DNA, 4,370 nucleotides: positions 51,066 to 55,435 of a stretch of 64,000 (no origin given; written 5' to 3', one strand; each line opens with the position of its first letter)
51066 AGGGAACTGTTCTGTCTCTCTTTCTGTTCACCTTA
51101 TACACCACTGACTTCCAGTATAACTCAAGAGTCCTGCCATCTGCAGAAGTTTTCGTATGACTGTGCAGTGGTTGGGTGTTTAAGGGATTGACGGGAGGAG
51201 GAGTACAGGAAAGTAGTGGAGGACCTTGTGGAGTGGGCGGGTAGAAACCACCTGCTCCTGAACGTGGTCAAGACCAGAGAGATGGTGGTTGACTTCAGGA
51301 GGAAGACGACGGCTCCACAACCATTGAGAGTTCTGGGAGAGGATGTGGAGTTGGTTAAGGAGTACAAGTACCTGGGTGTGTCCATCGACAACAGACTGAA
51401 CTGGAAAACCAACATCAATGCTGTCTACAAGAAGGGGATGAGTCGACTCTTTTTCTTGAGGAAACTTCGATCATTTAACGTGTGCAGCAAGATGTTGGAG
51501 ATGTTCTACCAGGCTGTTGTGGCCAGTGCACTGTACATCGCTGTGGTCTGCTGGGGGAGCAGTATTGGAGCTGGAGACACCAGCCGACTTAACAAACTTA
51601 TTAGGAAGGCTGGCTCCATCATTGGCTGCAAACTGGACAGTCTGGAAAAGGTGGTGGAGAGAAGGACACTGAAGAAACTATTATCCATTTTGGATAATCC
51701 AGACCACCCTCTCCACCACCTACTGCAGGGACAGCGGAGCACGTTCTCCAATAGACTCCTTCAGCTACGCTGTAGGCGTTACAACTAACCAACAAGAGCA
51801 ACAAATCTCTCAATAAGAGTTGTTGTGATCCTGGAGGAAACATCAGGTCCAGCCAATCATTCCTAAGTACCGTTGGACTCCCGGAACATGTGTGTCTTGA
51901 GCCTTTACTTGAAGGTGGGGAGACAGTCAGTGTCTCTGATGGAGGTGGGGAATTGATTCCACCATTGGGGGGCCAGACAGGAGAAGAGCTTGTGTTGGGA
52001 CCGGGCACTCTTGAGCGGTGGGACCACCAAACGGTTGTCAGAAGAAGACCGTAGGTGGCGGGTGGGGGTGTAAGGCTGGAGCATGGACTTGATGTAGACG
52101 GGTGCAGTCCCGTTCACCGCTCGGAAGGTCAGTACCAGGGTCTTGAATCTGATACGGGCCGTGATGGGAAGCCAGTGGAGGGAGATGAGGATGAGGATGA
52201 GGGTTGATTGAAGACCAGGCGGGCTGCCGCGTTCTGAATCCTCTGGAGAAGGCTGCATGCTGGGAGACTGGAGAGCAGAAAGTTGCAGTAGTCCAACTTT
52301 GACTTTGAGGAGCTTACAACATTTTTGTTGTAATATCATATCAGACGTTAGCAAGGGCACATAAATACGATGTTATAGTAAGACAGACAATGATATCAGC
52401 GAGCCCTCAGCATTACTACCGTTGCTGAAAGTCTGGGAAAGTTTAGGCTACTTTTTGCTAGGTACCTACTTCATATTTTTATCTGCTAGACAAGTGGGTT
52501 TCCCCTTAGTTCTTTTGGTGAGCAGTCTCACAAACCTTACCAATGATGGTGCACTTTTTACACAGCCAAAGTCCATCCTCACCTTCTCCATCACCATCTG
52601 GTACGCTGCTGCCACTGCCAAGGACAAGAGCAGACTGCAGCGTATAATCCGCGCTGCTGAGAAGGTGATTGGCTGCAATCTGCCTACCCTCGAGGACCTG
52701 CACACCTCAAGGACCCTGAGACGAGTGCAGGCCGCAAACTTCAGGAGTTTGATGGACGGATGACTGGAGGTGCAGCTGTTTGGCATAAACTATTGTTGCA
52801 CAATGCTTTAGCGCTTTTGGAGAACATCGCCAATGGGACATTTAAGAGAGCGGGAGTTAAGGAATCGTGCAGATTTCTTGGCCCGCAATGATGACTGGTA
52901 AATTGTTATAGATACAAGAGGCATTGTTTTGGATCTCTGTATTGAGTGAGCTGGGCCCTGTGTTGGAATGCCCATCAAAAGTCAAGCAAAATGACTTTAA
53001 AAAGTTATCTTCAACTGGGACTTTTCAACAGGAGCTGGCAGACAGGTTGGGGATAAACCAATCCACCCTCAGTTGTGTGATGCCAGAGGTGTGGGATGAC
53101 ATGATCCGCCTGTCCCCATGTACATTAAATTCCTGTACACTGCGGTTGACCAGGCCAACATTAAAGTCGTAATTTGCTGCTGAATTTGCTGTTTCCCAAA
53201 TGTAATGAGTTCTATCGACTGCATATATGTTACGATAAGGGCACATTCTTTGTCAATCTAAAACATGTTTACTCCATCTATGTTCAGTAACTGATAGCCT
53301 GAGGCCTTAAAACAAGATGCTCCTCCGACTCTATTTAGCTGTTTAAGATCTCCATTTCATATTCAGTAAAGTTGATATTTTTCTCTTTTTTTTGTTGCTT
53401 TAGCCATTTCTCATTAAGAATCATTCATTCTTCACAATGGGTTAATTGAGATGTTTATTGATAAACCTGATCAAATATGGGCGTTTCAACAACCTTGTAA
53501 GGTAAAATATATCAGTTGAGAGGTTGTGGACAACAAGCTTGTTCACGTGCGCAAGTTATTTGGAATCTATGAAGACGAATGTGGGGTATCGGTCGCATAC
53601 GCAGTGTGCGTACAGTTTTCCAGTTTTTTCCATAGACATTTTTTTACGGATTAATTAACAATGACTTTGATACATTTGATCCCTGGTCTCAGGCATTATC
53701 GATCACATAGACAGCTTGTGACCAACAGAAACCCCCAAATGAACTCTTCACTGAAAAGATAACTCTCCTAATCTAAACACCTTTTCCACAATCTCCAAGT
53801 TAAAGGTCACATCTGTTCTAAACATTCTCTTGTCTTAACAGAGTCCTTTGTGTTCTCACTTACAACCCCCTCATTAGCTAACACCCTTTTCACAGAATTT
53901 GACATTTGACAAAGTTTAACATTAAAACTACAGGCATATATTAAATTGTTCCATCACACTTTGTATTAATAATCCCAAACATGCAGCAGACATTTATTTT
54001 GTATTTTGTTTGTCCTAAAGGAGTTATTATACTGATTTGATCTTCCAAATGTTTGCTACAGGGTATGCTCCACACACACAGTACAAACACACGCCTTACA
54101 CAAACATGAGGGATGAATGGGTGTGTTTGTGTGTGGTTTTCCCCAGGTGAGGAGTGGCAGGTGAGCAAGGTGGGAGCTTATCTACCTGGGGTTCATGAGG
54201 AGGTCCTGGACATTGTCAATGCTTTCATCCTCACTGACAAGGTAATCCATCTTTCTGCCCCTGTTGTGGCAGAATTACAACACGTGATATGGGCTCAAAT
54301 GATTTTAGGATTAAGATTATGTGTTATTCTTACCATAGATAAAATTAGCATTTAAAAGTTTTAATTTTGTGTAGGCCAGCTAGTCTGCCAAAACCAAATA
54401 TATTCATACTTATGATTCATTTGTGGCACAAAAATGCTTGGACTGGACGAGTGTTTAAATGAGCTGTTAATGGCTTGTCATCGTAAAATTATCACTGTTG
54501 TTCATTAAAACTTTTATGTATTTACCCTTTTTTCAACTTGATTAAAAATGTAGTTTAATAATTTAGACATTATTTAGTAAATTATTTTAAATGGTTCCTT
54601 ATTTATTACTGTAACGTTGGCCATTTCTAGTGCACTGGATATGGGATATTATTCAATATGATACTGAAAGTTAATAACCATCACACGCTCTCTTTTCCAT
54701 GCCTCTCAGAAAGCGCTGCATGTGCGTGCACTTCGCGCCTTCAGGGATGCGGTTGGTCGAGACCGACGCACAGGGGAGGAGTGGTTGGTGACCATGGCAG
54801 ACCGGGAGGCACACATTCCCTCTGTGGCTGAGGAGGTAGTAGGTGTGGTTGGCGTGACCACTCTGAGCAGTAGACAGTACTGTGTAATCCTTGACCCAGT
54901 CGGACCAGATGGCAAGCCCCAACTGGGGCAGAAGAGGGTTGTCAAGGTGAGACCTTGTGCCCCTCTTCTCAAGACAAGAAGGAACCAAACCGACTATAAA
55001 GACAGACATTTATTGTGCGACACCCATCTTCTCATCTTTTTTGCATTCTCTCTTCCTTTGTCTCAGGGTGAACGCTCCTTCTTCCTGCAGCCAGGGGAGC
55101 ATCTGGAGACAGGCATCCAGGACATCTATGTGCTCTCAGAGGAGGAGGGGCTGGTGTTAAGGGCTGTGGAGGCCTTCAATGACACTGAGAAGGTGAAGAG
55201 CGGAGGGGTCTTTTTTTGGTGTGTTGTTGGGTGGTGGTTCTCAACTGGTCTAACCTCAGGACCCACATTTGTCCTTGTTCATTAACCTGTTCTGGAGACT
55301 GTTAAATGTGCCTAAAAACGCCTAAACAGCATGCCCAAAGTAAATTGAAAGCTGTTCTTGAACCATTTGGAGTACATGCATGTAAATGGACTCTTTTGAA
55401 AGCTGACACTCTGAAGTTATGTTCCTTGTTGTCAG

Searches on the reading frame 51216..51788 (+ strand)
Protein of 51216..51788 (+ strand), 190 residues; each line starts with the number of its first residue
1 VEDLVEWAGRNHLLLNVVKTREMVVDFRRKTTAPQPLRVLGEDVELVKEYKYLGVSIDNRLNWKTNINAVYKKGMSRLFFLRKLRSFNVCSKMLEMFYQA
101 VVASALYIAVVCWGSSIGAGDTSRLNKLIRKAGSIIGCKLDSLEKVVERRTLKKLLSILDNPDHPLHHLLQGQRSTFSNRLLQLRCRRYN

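Call 47: search_protein_families(library=pfam, proteins=[window:51216-51788:+], max_evalue=0.01)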
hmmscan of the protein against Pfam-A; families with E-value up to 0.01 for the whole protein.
window:51216-51788:+ (190 aa): 1 family
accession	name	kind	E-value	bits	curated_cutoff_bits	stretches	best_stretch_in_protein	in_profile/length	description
PF09004.15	ALKBH8_N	-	1e-09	38.3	21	1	63-102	1-40/42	Alkylated DNA repair protein alkB homolog 8, N-terminal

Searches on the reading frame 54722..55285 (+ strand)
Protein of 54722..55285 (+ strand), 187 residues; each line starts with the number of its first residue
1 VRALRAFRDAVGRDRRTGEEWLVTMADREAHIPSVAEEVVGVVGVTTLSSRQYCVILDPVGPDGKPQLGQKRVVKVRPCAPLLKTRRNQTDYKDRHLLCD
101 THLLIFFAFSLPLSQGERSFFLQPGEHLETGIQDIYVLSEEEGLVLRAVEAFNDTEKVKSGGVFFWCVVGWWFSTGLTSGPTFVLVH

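Call 47: search_protein_families(library=pfam, proteins=[window:54722-55285:+], max_evalue=0.01)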
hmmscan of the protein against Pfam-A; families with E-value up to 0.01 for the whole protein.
window:54722-55285:+ (187 aa): 2 families
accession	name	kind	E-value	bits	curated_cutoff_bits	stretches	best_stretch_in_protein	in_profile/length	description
PF01505.23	Vault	-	2.2e-14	53.6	27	2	2-33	12-41/42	Major Vault Protein repeat domain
PF17794.6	Vault_2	-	3.8e-07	30.9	23.6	1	46-75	2-36/60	Major Vault Protein repeat domain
